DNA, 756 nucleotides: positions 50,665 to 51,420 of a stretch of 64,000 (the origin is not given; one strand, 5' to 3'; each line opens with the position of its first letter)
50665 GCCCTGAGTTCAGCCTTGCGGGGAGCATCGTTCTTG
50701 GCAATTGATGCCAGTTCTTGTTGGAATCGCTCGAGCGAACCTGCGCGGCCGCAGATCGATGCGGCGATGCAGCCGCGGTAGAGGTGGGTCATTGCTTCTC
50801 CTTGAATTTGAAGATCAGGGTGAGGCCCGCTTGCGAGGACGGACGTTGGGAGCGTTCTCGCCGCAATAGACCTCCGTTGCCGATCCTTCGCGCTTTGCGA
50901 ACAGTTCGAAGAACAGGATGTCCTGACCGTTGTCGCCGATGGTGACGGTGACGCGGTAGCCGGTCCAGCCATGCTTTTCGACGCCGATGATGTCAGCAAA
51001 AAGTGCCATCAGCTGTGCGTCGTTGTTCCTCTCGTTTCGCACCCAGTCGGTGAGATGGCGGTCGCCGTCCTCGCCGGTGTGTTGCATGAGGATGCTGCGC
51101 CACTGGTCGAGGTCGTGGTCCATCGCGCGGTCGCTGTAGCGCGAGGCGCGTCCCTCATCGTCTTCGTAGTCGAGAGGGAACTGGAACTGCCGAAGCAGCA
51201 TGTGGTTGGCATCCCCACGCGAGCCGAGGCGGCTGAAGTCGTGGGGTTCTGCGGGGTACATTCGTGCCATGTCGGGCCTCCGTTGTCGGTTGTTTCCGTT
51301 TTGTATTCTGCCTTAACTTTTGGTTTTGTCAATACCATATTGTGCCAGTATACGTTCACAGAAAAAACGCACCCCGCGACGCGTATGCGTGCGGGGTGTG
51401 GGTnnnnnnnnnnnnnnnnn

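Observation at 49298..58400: S10 ribosomal operon is cut after rplB by a ~9-kb block of uncharacterised genes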

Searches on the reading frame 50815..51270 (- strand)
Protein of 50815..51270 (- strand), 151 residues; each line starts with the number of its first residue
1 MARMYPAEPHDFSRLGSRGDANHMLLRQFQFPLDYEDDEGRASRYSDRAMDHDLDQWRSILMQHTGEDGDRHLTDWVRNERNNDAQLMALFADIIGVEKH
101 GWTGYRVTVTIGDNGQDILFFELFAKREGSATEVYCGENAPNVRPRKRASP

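Call 4: search_protein_families(library=pfam, proteins=[window:50815-51270:-], max_evalue=0.01)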
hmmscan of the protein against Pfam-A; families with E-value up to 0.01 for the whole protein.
window:50815-51270:- (151 aa): 0 families

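Call 33: search_protein_families(library=padloc, proteins=[window:50815-51270:-], max_evalue=0.01)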
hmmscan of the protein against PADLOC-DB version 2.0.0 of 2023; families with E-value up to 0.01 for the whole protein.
window:50815-51270:- (151 aa): 0 families

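Call 40: search_protein_families(library=phrogs, proteins=[window:50815-51270:-], max_evalue=0.01)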
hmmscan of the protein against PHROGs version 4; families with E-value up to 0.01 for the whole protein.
window:50815-51270:- (151 aa): 0 families

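Call 41: find_homologous_proteins(query=window:50815-51270:-, max_evalue=0.001)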
Query window:50815-51270:- (151 aa): 1 proteins with E <= 0.001 among 6 candidates.
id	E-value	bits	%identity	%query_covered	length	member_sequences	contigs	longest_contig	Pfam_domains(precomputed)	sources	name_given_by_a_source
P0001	9.2e-98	342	98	100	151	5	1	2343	-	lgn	-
